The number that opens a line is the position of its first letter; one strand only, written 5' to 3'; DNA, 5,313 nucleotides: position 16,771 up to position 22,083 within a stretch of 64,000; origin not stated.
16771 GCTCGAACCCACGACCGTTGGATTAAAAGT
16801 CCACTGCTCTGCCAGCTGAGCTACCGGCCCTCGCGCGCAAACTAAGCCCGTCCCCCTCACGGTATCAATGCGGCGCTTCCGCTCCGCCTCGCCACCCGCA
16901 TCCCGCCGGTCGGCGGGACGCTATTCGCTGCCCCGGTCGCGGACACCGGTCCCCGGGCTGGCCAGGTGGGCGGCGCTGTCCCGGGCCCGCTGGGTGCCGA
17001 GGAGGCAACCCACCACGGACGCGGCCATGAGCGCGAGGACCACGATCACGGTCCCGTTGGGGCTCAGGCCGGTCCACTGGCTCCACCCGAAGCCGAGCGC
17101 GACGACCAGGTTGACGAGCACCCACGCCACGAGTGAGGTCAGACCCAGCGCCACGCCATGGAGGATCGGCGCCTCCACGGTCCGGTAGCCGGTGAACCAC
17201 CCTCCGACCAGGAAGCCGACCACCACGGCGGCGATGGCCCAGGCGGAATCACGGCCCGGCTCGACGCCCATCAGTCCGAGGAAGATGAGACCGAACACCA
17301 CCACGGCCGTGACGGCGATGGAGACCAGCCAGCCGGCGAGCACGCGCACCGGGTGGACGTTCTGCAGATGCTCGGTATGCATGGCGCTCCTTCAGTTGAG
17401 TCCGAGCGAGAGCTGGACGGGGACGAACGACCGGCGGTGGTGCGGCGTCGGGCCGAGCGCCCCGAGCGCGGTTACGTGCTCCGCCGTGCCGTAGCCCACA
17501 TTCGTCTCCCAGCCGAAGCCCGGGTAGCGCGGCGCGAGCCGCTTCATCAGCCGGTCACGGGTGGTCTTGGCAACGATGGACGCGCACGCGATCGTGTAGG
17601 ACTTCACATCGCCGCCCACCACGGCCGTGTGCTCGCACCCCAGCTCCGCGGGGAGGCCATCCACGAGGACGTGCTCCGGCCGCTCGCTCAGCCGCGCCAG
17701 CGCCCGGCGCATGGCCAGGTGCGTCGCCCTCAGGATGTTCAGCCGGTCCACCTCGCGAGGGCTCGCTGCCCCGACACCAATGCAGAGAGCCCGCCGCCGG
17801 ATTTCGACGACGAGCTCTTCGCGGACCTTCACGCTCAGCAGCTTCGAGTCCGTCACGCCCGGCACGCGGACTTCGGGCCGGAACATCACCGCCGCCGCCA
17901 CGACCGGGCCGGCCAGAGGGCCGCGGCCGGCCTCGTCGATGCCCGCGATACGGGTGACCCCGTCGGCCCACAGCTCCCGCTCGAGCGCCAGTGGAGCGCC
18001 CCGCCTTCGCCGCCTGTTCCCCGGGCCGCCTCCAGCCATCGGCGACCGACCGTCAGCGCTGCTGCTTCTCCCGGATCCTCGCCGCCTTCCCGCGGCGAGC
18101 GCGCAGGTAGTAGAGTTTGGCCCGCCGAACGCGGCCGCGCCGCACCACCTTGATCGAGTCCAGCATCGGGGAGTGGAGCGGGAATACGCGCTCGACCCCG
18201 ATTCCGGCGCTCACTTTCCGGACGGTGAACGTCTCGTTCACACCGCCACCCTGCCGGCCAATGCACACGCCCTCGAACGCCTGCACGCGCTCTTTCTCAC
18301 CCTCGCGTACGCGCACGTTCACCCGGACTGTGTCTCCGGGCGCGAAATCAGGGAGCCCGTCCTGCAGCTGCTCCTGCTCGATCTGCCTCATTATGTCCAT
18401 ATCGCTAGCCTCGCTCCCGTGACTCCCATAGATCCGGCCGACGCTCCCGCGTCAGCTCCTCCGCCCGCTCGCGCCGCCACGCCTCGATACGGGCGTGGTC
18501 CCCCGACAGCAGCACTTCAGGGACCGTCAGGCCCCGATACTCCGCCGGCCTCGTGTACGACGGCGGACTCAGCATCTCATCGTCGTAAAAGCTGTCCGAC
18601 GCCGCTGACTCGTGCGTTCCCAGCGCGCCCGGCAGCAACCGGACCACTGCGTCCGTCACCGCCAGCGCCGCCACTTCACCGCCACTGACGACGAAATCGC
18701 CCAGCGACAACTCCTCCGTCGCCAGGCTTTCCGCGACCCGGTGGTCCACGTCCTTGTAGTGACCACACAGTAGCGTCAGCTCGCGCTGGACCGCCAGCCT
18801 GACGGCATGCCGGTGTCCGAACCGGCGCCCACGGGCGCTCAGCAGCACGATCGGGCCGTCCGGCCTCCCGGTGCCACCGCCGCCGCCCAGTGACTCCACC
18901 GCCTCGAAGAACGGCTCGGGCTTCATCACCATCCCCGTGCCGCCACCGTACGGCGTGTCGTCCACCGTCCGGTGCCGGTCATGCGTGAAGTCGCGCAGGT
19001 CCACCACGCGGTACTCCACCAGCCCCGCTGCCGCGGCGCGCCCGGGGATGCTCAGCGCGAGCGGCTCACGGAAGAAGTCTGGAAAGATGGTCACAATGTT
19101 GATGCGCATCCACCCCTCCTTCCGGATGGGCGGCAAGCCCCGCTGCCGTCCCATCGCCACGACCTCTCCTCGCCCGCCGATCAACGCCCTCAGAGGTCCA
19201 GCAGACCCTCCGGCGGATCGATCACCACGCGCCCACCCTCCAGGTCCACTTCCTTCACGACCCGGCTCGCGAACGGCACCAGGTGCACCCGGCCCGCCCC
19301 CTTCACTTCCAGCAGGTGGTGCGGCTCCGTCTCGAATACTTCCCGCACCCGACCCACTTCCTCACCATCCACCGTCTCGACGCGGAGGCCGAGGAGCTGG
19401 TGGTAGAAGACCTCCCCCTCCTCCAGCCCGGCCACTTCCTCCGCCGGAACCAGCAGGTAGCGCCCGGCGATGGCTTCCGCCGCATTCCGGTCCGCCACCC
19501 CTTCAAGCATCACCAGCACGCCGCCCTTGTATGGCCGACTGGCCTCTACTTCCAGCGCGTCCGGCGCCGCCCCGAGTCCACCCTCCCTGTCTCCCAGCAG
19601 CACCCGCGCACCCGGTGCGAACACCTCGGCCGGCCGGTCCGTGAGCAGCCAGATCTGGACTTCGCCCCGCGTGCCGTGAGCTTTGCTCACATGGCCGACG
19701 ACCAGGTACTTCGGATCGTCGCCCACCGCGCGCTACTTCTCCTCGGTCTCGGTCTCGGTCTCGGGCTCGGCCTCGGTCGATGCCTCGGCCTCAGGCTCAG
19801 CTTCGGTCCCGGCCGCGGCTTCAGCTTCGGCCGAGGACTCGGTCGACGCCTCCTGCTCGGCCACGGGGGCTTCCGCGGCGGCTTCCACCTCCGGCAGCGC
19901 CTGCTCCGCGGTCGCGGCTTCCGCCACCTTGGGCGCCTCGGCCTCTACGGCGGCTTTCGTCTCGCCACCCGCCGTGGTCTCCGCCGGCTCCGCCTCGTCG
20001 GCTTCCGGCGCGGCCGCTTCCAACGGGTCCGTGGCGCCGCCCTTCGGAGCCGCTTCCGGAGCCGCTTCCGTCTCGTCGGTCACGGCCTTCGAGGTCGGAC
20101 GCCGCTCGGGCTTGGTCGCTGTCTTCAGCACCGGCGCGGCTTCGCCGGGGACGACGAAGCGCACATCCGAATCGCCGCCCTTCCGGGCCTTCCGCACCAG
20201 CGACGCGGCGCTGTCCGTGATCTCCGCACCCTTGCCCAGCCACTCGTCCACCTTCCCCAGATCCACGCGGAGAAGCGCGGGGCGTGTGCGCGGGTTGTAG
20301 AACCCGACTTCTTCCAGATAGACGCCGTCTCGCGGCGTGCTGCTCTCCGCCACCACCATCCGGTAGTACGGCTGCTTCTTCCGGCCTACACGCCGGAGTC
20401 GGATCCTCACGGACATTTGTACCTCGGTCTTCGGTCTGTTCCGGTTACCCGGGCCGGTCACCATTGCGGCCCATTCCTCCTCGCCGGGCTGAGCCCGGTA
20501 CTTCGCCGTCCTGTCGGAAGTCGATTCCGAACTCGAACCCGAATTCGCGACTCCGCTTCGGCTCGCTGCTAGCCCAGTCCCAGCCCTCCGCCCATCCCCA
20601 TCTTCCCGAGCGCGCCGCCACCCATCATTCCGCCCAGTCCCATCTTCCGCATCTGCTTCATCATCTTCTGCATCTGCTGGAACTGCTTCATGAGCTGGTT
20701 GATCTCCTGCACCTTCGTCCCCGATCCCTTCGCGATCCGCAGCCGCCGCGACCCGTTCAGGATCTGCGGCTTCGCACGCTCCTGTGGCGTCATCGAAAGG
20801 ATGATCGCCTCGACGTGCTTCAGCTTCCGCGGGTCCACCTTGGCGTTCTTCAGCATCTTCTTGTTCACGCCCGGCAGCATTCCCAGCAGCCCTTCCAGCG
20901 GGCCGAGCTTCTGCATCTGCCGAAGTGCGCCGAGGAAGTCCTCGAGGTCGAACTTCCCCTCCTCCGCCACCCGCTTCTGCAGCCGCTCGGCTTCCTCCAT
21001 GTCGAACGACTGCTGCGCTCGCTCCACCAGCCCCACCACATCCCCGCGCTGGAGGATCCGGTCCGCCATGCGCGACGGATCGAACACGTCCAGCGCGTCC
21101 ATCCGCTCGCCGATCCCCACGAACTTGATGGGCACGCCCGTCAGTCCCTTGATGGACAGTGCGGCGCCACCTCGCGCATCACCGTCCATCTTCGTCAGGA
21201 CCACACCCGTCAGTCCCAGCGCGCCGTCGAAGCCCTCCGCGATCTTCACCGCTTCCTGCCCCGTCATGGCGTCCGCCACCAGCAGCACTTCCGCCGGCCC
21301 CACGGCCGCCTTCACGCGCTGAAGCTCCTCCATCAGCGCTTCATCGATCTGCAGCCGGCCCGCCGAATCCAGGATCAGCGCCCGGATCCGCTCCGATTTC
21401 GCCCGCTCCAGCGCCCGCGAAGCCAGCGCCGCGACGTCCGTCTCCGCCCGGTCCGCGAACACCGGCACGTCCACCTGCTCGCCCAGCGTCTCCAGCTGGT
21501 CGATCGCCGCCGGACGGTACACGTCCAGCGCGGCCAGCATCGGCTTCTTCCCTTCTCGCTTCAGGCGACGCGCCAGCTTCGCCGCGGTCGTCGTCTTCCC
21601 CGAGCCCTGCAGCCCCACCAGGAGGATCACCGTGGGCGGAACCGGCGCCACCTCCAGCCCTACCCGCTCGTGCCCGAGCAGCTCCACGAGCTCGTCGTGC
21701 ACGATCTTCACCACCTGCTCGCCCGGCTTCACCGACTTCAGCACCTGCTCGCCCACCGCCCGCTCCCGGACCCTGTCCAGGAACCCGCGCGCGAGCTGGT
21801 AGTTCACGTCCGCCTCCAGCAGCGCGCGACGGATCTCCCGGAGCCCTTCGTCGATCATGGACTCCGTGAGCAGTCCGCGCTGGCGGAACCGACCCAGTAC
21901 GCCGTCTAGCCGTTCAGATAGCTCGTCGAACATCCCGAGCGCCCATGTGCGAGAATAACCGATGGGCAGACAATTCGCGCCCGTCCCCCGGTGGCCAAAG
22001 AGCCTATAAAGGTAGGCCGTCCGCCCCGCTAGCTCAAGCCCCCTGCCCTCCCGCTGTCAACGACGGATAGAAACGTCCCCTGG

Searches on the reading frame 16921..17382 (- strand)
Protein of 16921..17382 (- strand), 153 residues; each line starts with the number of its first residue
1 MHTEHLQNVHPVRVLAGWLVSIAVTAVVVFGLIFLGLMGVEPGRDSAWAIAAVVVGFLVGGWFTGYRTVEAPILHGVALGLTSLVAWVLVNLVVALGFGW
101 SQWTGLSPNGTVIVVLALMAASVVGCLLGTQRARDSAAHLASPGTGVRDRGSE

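Call 13: search_protein_families(library=pfam, proteins=[window:16921-17382:-], max_evalue=0.01)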
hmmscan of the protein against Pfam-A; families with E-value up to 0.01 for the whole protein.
window:16921-17382:- (153 aa): 1 family
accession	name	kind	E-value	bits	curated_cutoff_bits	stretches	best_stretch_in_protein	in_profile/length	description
PF12670.12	DUF3792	-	0.00098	19.7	31.3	1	13-129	4-115/115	Protein of unknown function (DUF3792)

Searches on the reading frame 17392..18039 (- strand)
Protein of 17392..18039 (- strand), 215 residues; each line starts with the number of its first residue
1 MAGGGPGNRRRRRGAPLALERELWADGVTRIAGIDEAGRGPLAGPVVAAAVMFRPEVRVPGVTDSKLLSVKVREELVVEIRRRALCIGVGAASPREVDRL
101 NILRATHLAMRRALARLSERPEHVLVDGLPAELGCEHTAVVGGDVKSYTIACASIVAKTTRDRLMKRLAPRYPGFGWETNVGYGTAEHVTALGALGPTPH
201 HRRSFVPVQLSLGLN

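Call 13: search_protein_families(library=pfam, proteins=[window:17392-18039:-], max_evalue=0.01)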
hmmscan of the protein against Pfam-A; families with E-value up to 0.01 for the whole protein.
window:17392-18039:- (215 aa): 1 family
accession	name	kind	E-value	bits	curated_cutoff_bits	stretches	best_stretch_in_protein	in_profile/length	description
PF01351.25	RNase_HII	-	1e-38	133.7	25.8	1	32-207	1-198/199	Ribonuclease HII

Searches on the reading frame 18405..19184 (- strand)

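Call 13: search_protein_families(library=pfam, proteins=[window:18405-19184:-], max_evalue=0.01)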
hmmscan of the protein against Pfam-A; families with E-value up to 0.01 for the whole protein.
window:18405-19184:- (259 aa): 1 family
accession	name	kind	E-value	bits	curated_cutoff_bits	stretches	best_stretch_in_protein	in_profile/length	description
PF01746.26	tRNA_m1G_MT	-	1.5e-51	175.4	27.3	1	48-250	2-195/195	tRNA (Guanine-1)-methyltransferase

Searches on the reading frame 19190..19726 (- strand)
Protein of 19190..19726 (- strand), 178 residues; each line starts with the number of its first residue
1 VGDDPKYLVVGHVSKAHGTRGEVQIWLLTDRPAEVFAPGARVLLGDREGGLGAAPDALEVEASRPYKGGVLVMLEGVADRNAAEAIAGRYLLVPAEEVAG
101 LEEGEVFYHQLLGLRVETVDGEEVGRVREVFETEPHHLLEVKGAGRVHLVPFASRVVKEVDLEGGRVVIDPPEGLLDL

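Call 13: search_protein_families(library=pfam, proteins=[window:19190-19726:-], max_evalue=0.01)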
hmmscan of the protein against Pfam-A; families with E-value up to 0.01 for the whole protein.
window:19190-19726:- (178 aa): 3 families
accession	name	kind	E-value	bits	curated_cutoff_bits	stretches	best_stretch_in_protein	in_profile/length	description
PF01782.24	RimM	-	9.8e-17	61.4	23.5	1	9-96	1-83/84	RimM N-terminal domain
PF24986.1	PRC_RimM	-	3.6e-16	59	27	1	109-175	2-69/69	RimM PRC barrel domain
PF05239.21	PRC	-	1.6e-12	47.7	21.2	1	103-176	1-78/78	PRC-barrel domain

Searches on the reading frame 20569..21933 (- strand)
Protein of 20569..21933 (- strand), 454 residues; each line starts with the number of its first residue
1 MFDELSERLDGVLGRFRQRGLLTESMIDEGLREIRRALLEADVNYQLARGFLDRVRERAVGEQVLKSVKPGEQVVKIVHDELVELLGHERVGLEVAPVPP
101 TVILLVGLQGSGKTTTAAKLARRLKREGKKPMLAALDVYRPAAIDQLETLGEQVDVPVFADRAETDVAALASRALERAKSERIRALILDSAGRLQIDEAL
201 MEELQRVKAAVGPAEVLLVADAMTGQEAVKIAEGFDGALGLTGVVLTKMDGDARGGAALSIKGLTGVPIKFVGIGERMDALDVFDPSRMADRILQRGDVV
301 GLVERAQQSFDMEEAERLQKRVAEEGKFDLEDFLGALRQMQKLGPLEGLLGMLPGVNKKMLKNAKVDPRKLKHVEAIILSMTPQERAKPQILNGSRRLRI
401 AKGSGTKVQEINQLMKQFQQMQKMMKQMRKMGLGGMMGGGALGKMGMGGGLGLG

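Call 13: search_protein_families(library=pfam, proteins=[window:20569-21933:-], max_evalue=0.01)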
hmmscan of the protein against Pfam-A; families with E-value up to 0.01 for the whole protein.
window:20569-21933:- (454 aa): 15 families
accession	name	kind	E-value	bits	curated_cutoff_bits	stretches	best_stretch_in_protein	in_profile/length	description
PF00448.28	SRP54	-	6.9e-74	248.2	22.7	1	100-294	1-195/196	SRP54-type protein, GTPase domain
PF02978.25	SRP_SPB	-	5.6e-35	120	27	1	327-425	1-91/91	Signal peptide binding domain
PF02881.24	SRP54_N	-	8.1e-21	74.5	22.4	1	5-82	1-75/75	SRP54-type protein, helical bundle domain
PF13401.12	AAA_22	-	1.5e-08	35.4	27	1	101-207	6-107/130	AAA domain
PF06414.18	Zeta_toxin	-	4.4e-06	26.7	22.3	1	100-191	16-103/199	Zeta toxin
PF13191.12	AAA_16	-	1.8e-05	25.7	32.6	1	100-219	24-137/167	AAA ATPase domain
PF01656.29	CbiA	-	1.8e-05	25.1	25.4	1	110-254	9-88/125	CobQ/CobB/MinD/ParA nucleotide binding domain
PF13671.12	AAA_33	-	0.00021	22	27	1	102-178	1-70/143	AAA domain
PF13238.12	AAA_18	-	0.00038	21.3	29.4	1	103-190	1-79/128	AAA domain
PF20720.3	nSTAND3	-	0.0015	18.7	27.2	1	102-131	19-48/155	Novel STAND NTPase 3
PF19975.5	DO-GTPase1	-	0.0018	18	27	1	104-192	1-85/271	Double-GTPase 1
PF01583.26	APS_kinase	-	0.0023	18.4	21.1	1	101-133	3-35/152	Adenylylsulphate kinase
PF25199.1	nSTAND_NTPase5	-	0.0031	17.8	34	0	99-182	40-123/145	Novel STAND NTPase 5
PF13604.12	AAA_30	-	0.0034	17.6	27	1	101-222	19-125/191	AAA domain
PF01591.24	6PF2K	-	0.0084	15.9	27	0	100-140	13-53/223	6-phosphofructo-2-kinase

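Call 71: list_cluster_members(proteins=[P0001, P0121, P0002, window:20569-21933:-, window:25152-32576:+])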
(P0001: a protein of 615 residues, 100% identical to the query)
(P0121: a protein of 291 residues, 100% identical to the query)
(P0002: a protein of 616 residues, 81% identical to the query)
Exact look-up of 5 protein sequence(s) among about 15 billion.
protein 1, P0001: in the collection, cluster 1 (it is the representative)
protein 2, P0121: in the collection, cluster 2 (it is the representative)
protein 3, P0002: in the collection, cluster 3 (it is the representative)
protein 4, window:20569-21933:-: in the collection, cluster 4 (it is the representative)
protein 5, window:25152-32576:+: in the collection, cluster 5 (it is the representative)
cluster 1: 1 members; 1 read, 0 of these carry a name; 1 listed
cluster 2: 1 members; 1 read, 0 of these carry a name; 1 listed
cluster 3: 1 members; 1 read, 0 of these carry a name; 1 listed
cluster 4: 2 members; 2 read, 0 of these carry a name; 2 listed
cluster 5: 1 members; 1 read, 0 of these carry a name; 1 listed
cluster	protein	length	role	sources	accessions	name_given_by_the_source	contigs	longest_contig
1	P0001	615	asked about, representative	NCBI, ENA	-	-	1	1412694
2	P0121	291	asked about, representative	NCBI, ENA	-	-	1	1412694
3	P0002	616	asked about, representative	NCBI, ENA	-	-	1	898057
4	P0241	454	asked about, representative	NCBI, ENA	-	-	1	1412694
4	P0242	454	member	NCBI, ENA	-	-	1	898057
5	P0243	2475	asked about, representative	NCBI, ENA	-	-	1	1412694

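Call 72: find_homologous_proteins(query=window:20569-21933:-, max_evalue=1e-50)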
Query window:20569-21933:- (454 aa): 8000 proteins with E <= 1e-50 among 8000 candidates; the best 120 are listed.
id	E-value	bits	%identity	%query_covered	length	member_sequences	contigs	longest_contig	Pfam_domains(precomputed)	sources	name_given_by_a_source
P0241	7.8e-279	942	100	100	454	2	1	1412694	PF06414.19,PF02881.25,PF02978.27,PF01656.30,PF13401.13,PF00448.29,PF13191.13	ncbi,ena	-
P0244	2.2e-245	832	90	95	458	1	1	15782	PF06414.19,PF02881.25,PF02978.27,PF01656.30,PF13401.13,PF00448.29,PF13191.13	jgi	jgi:signal recognition particle subunit SRP54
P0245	8.3e-245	830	89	91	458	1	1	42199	PF06414.19,PF02881.25,PF02978.27,PF01656.30,PF13671.13,PF13401.13,PF00448.29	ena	-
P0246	1.5e-243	826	89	91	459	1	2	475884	PF06414.19,PF02881.25,PF02978.27,PF01656.30,PF13671.13,PF13401.13,PF00448.29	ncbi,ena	-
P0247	1.2e-242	823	88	96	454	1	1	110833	PF06414.19,PF02881.25,PF02978.27,PF01656.30,PF13401.13,PF00448.29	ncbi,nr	ncbi:MAG TPA: signal recognition particle protein [Longimicrobiales bacterium]|nr:signal recognition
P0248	3.5e-242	822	89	91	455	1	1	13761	PF06414.19,PF02881.25,PF02978.27,PF01656.30,PF13401.13,PF00448.29,PF13191.13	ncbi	ncbi:MAG: signal recognition particle protein [Gemmatimonadota bacterium]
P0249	5.6e-242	821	87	96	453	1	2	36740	PF06414.19,PF02881.25,PF02978.27,PF01656.30,PF13401.13,PF00448.29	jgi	jgi:signal recognition particle subunit SRP54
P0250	8.8e-242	820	89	91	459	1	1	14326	PF06414.19,PF02881.25,PF02978.27,PF01656.30,PF13604.13,PF13671.13,PF13401.13,PF13238.13,PF00448.29,PF13191.13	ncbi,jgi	-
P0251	3.8e-241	818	88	91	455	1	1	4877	PF06414.19,PF02881.25,PF02978.27,PF01656.30,PF13401.13,PF00448.29,PF13191.13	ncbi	ncbi:MAG: signal recognition particle protein [Gemmatimonadota bacterium]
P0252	1.8e-240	816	87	91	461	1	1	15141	PF06414.19,PF02881.25,PF02978.27,PF01656.30,PF13671.13,PF13401.13,PF00448.29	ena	-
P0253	7.9e-239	811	88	92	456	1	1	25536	PF06414.19,PF02881.25,PF02978.27,PF01656.30,PF13671.13,PF13401.13,PF13238.13,PF00448.29,PF13191.13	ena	-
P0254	4.2e-238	808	87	95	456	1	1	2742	PF06414.19,PF02881.25,PF02978.27,PF01656.30,PF13671.13,PF13401.13,PF00448.29,PF13191.13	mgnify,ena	mgnify:CR=1 FL=1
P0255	1.0e-237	807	86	96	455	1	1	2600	PF06414.19,PF02881.25,PF02978.27,PF01656.30,PF13401.13,PF00448.29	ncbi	-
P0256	1.6e-237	806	86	91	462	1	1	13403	PF06414.19,PF02881.25,PF02978.27,PF01656.30,PF13671.13,PF13401.13,PF00448.29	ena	-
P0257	1.8e-237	806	86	96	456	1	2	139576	PF06414.19,PF02881.25,PF02978.27,PF01656.30,PF13401.13,PF00448.29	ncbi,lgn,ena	-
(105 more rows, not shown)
